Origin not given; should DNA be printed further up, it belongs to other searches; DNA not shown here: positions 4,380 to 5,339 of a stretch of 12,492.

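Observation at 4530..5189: Cyclase has an N-terminal vicinal Cys-Cys and a non-canonical substrate-specifying pair (Lys...Thr)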

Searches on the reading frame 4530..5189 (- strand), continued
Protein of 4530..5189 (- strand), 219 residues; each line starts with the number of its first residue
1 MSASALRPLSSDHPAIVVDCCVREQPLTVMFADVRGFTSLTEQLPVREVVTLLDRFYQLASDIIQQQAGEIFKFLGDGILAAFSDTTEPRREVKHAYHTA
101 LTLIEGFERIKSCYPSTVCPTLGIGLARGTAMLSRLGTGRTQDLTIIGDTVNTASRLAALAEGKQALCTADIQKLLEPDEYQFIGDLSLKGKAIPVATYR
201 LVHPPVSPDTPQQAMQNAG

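Call 46: find_encoding_contigs(protein=P0006, flank=8000, max_places=2)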
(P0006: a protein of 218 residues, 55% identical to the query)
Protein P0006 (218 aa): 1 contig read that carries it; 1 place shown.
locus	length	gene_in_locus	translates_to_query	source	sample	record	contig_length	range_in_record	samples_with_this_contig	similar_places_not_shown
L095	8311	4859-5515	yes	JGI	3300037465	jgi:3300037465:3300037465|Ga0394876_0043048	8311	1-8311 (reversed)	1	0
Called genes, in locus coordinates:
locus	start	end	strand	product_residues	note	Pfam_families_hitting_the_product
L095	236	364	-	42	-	-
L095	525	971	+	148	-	PF11578:DUF3237 (weak)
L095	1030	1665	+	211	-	PF12324:HTH_15 (weak), PF03243:MerB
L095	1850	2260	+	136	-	PF00376:MerR, PF13411:MerR_1, PF09278:MerR-DNA-bind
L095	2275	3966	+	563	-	PF00403:HMA, PF01134:GIDA (weak), PF01266:DAO (faint), PF07992:Pyr_redox_2, PF12831:FAD_oxidored, PF13738:Pyr_redox_3 (weak), PF00070:Pyr_redox, PF02852:Pyr_redox_dim, +1 more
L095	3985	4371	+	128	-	-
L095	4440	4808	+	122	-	PF00376:MerR, PF13411:MerR_1, PF09278:MerR-DNA-bind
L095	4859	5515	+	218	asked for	PF00211:Guanylate_cyc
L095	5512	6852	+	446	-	PF01262:AlaDh_PNT_C (faint), PF01266:DAO (faint), PF03486:HI0933_like (faint), PF05834:Lycopene_cycl (faint), PF07992:Pyr_redox_2, PF13738:Pyr_redox_3, PF00070:Pyr_redox, PF02852:Pyr_redox_dim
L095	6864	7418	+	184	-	PF08534:Redoxin, PF00578:AhpC-TSA, PF13905:Thioredoxin_8 (weak)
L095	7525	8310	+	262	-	?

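Call 47: find_encoding_contigs(protein=P0003, flank=8000, max_places=2)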
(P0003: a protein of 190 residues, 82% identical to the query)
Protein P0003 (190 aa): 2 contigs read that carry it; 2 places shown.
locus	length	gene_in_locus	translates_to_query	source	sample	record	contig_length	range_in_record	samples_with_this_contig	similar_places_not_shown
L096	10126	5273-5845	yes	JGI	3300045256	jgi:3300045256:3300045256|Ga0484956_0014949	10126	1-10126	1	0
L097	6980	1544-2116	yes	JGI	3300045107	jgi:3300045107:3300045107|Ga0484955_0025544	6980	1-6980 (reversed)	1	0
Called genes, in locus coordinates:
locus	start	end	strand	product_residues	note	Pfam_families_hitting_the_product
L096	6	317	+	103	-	PF01527:HTH_Tnp_1, PF13518:HTH_28 (weak)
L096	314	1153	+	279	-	PF13276:HTH_21, PF00665:rve, PF13683:rve_3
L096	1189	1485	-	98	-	-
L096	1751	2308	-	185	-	-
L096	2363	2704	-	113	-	-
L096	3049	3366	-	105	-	PF02583:Trns_repr_metal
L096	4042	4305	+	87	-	-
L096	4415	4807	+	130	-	PF00376:MerR, PF13411:MerR_1, PF09278:MerR-DNA-bind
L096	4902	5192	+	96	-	PF16561:AMPK1_CBM (weak)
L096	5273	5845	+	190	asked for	PF00211:Guanylate_cyc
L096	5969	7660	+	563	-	PF00403:HMA, PF01134:GIDA, PF03486:HI0933_like (faint), PF07992:Pyr_redox_2, PF12831:FAD_oxidored, PF13738:Pyr_redox_3, PF00070:Pyr_redox, PF02852:Pyr_redox_dim, +1 more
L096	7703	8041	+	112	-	PF05052:MerE (faint)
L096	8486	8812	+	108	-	-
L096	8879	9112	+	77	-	-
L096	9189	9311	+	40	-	PF01262:AlaDh_PNT_C (weak), PF07992:Pyr_redox_2 (weak), PF00890:FAD_binding_2 (weak), PF12831:FAD_oxidored (weak)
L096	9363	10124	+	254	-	?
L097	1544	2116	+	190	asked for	PF00211:Guanylate_cyc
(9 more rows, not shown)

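Call 48: find_encoding_contigs(protein=P0010, flank=8000, max_places=2)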
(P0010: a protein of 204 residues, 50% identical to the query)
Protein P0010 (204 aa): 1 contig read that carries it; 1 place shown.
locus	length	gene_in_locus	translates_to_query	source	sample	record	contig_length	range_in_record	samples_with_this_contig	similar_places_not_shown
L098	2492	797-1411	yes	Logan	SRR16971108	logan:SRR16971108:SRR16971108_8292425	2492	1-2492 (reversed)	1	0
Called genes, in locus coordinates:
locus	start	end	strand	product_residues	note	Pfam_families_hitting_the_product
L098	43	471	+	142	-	-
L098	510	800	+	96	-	-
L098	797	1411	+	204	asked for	PF00211:Guanylate_cyc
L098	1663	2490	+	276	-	?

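Call 49: fold_search(model_id=the predicted structure, library=pdb)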
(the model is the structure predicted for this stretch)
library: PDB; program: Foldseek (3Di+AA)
matches with E <= 10: 878; with E <= 0.001: 196
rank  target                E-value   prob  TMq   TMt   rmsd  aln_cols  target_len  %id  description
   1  3r5g_B                1.8e-17  1.00  0.80  0.89   1.9       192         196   26  Crystal structure of the adenylyl cyclase CyaB from P. aeruginosa (released 2012-01-11)
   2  1wc1_B                9.6e-17  1.00  0.78  0.87   2.0       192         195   24  Soluble adenylyl cyclase CyaC from S. platensis in complex with Rp- ATPalphaS (released 2004-12-20)
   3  1wc3_B                1.1e-16  1.00  0.74  0.82   2.8       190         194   25  Soluble adenylyl cyclase CyaC from S. platensis in complex with alpha, beta-methylene-ATP and Strontium (released 2004-12-20)
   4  3r5g_A                1.2e-16  1.00  0.79  0.89   1.6       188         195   26  Crystal structure of the adenylyl cyclase CyaB from P. aeruginosa (released 2012-01-11)
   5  1wc1_A                1.7e-16  1.00  0.78  0.86   1.9       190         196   25  Soluble adenylyl cyclase CyaC from S. platensis in complex with Rp- ATPalphaS (released 2004-12-20)
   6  2bw7_B                2.5e-16  1.00  0.77  0.87   1.9       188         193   24  A novel mechanism for adenylyl cyclase inhibition from the crystal structure of its complex with catechol estrogen (released 2005-07-20)
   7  1wc1_C                2.5e-16  1.00  0.76  0.86   2.2       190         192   25  Soluble adenylyl cyclase CyaC from S. platensis in complex with Rp- ATPalphaS (released 2004-12-20)
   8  1wc0_B                3.3e-16  1.00  0.76  0.84   2.2       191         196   24  Soluble adenylyl cyclase CyaC from S. platensis in complex with alpha, beta-methylene-ATP (released 2004-12-20)
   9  1wc0_A                6.0e-16  1.00  0.74  0.81   2.6       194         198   24  Soluble adenylyl cyclase CyaC from S. platensis in complex with alpha, beta-methylene-ATP (released 2004-12-20)
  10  1wc4_B                9.1e-16  1.00  0.77  0.86   2.0       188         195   24  Soluble adenylyl cyclase CyaC from S. platensis in complex with alpha, beta-methylene-ATP and Europium (released 2004-12-20)
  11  1wc5_A                9.7e-16  1.00  0.77  0.87   2.0       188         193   24  Soluble adenylyl cyclase CyaC from S. platensis in complex with alpha, beta-methylene-ATP in presence of bicarbonate (released 2004-12-20)
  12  1wc4_A                1.2e-15  1.00  0.76  0.83   2.2       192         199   23  Soluble adenylyl cyclase CyaC from S. platensis in complex with alpha, beta-methylene-ATP and Europium (released 2004-12-20)
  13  4yut_A                1.6e-15  1.00  0.74  0.47   2.7       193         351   27  Crystal structure of photoactivated adenylyl cyclase of a cyanobacteriaOscillatoria acuminata in orthorhombic form (released 2016-06-01)
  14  8qfg                  2.0e-15  1.00  0.73  0.50   2.5       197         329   26  Cryogenic crystal structure of the Photoactivated Adenylate Cyclase OaPAC after 5 seconds of blue light illumination (released 2023-11-01)
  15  2w01_B                2.0e-15  1.00  0.73  0.81   3.1       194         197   24  Crystal structure of the guanylyl cyclase Cya2 (released 2008-09-30)
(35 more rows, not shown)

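Call 52: find_homologous_proteins(query=L005:479-2113:-, max_evalue=1e-50)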
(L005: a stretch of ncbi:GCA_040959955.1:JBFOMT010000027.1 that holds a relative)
Query L005:479-2113:- (544 aa): 8000 proteins with E <= 1e-50 among 8000 candidates; the best 120 are listed.
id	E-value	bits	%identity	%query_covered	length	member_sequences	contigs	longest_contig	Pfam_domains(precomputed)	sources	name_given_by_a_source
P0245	0.0e+0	1246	100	100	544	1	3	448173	PF00342.25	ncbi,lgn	-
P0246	0.0e+0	1145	91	100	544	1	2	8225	PF00342.25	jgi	-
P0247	0.0e+0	1145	91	100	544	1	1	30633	PF00342.25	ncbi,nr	ncbi:MAG: glucose-6-phosphate isomerase [Anaerolineae bacterium]|nr:glucose-6-phosphate isomerase [A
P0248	0.0e+0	1076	86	100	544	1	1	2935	PF00342.25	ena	-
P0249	0.0e+0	1075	84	100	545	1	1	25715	PF00342.25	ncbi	-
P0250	0.0e+0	1068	85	100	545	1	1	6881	PF00342.25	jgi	jgi:glucose-6-phosphate isomerase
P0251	0.0e+0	1064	85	100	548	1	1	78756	PF00342.25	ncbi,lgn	-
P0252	0.0e+0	1061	83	100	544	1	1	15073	PF00342.25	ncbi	-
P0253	0.0e+0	1061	84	100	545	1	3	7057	PF00342.25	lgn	-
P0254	0.0e+0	1060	83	100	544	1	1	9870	PF00342.25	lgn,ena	-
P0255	0.0e+0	1059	83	100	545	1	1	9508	PF00342.25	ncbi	-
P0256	0.0e+0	1059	83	100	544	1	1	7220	PF00342.25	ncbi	-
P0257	0.0e+0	1059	83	100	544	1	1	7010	PF00342.25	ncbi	-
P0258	0.0e+0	1058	84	100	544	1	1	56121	PF00342.25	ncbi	ncbi:MAG: glucose-6-phosphate isomerase [Chloroflexota bacterium]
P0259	0.0e+0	1055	83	100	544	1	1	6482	PF00342.25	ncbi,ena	-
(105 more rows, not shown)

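Call 64: search_protein_families(library=padloc, proteins=[P0201, P0040, P0016, P0148, P0183, P0008, P0011], max_evalue=0.00001)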
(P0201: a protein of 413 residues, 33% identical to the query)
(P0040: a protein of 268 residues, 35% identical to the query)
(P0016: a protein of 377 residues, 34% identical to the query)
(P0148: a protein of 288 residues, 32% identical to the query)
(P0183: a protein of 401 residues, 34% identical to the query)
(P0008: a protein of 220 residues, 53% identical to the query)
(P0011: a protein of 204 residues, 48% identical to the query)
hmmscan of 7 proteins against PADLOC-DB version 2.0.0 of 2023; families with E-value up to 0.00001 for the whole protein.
P0201 (413 aa): 12 families
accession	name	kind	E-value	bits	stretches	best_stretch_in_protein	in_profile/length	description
PDLC00734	PycC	-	1.5e-34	117.7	1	216-371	173-326/374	Pycsar cyclase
PDLC02367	PycC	-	1.2e-20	72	1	233-391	44-197/226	-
PDLC02370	PycC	-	1.7e-15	55.3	1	226-371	76-225/340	-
PDLC00766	PycC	-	1.7e-13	48.6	1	233-394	44-203/232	Pycsar cyclase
PDLC00764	PycC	-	3e-11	40.9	1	225-368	87-237/449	Pycsar cyclase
PDLC02368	PycC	-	8e-11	40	1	231-389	43-203/234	-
PDLC00765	PycC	-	3.9e-10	37.4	1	233-373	258-401/477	Pycsar cyclase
PDLC02369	PycC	-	7.7e-10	36.7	1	232-387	46-192/248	-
PDLC00767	PycC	-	5.7e-09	33.7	1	226-304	86-164/337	Pycsar cyclase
PDLC00763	PycC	-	6.7e-07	26.9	1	232-381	53-202/268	Pycsar cyclase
PDLC02366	PycC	-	4e-06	24.1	1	234-370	279-419/486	-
PDLC00761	PycC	-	7.3e-06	23.1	1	202-302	67-176/438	Pycsar cyclase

P0040 (268 aa): 7 families
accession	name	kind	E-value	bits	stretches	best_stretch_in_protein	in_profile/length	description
PDLC00734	PycC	-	1.7e-20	71.5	1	87-238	187-347/374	Pycsar cyclase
PDLC02367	PycC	-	6.7e-14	49.9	1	84-238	38-195/226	-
PDLC00765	PycC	-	4.7e-11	40.4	1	93-237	261-414/477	Pycsar cyclase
PDLC00766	PycC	-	6.1e-11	40.2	0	85-147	39-102/232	Pycsar cyclase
PDLC02368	PycC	-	7.9e-08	30.2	1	85-238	40-203/234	-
PDLC02366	PycC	-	5.1e-07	27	1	69-237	256-435/486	-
PDLC02370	PycC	-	2.9e-06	24.9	0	183-243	183-245/340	-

P0016 (377 aa): 11 families
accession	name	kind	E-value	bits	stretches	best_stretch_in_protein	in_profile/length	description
PDLC00734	PycC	-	5.3e-21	73.1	1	132-322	142-333/374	Pycsar cyclase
PDLC02367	PycC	-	2.5e-13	48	1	177-335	39-194/226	-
PDLC02370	PycC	-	4.3e-11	40.8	1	173-333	73-238/340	-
PDLC02369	PycC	-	3.4e-10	37.9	1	182-334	47-192/248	-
PDLC00765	PycC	-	4.5e-09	33.9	1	176-335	251-414/477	Pycsar cyclase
PDLC00764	PycC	-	2.5e-08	31.3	1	129-333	44-253/449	Pycsar cyclase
PDLC02368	PycC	-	3.3e-08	31.4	1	181-335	44-202/234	-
PDLC02366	PycC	-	5.6e-08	30.1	0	243-334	114-202/486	-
PDLC00766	PycC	-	3.5e-07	27.9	1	174-334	36-196/232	Pycsar cyclase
PDLC00762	PycC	-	4.5e-07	27.1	0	249-335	124-208/508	Pycsar cyclase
PDLC00763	PycC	-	9.7e-06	23.1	0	183-330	55-204/268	Pycsar cyclase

P0148 (288 aa): 12 families
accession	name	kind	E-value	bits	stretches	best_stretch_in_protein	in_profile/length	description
PDLC00734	PycC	-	4.7e-33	112.8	1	73-283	151-370/374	Pycsar cyclase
PDLC02367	PycC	-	1.3e-25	88.2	1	72-267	5-200/226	-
PDLC02370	PycC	-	1e-22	79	1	105-263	78-242/340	-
PDLC00766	PycC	-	2.6e-21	74.1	1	73-267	6-203/232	Pycsar cyclase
PDLC00764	PycC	-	1.3e-19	68.4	1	106-276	92-270/449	Pycsar cyclase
PDLC02368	PycC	-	2.2e-16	58.2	1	104-262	40-203/234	-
PDLC00765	PycC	-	3e-16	57.5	1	107-265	256-418/477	Pycsar cyclase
PDLC02369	PycC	-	1.1e-15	55.9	1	90-265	30-197/248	-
PDLC02366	PycC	-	1.7e-15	55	1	87-264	256-438/486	-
PDLC00763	PycC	-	3.5e-12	44.3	1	105-263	50-211/268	Pycsar cyclase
PDLC00767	PycC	-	6.7e-11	40.1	1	104-260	88-250/337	Pycsar cyclase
PDLC00762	PycC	-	1.1e-10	39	1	71-259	246-445/508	Pycsar cyclase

P0183 (401 aa): 9 families
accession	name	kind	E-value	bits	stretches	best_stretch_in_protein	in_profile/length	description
PDLC00734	PycC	-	3.7e-31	106.6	1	202-359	181-339/374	Pycsar cyclase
PDLC02367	PycC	-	4.7e-19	66.7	1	208-358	41-186/226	-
PDLC02370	PycC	-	6.7e-14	50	1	211-349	82-225/340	-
PDLC02368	PycC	-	5e-12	43.9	1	209-361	43-197/234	-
PDLC00766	PycC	-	6.3e-12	43.4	1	208-351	41-184/232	Pycsar cyclase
PDLC00764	PycC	-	3.5e-10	37.4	1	208-292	92-177/449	Pycsar cyclase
PDLC02369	PycC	-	4.4e-10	37.5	1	206-363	42-190/248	-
PDLC00765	PycC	-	9e-10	36.2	1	209-353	256-403/477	Pycsar cyclase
PDLC02366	PycC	-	7.9e-08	29.7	1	206-353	273-424/486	-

P0008 (220 aa): 10 families
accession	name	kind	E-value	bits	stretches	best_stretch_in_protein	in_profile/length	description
PDLC02367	PycC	-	2.9e-18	64.1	1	32-184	44-195/226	-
PDLC00734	PycC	-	1.1e-16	58.9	1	28-162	186-320/374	Pycsar cyclase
PDLC02369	PycC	-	4.2e-13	47.4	1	32-187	47-196/248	-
PDLC00766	PycC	-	1.7e-12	45.3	1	33-183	45-197/232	Pycsar cyclase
PDLC02370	PycC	-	1.4e-11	42.4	1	33-182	83-239/340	-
PDLC00765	PycC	-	1.9e-11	41.7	1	34-181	260-412/477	Pycsar cyclase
PDLC00764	PycC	-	4e-10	37.2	1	32-179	95-251/449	Pycsar cyclase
PDLC02366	PycC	-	1e-08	32.6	1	32-177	278-429/486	-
PDLC02368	PycC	-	7e-07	27.1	1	32-180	45-199/234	-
PDLC00763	PycC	-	3.2e-06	24.7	1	34-177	56-203/268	Pycsar cyclase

P0011 (204 aa): 10 families
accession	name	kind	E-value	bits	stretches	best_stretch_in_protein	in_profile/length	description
PDLC02367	PycC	-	3e-18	64.1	1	22-178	40-196/226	-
PDLC00734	PycC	-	1.2e-15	55.6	1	27-157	191-322/374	Pycsar cyclase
PDLC02368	PycC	-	3.8e-13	47.6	1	26-184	45-210/234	-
PDLC02369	PycC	-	6.3e-12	43.6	1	26-182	47-198/248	-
PDLC02370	PycC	-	3e-11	41.3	1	10-177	66-241/340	-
PDLC00766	PycC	-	3.6e-11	41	1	16-178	35-199/232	Pycsar cyclase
PDLC00765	PycC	-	8.7e-10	36.2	1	27-183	259-421/477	Pycsar cyclase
PDLC00764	PycC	-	2.3e-09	34.7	1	27-175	96-254/449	Pycsar cyclase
PDLC00763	PycC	-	1.6e-08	32.2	1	27-180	55-213/268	Pycsar cyclase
PDLC02366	PycC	-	1.8e-06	25.2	1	24-182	276-441/486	-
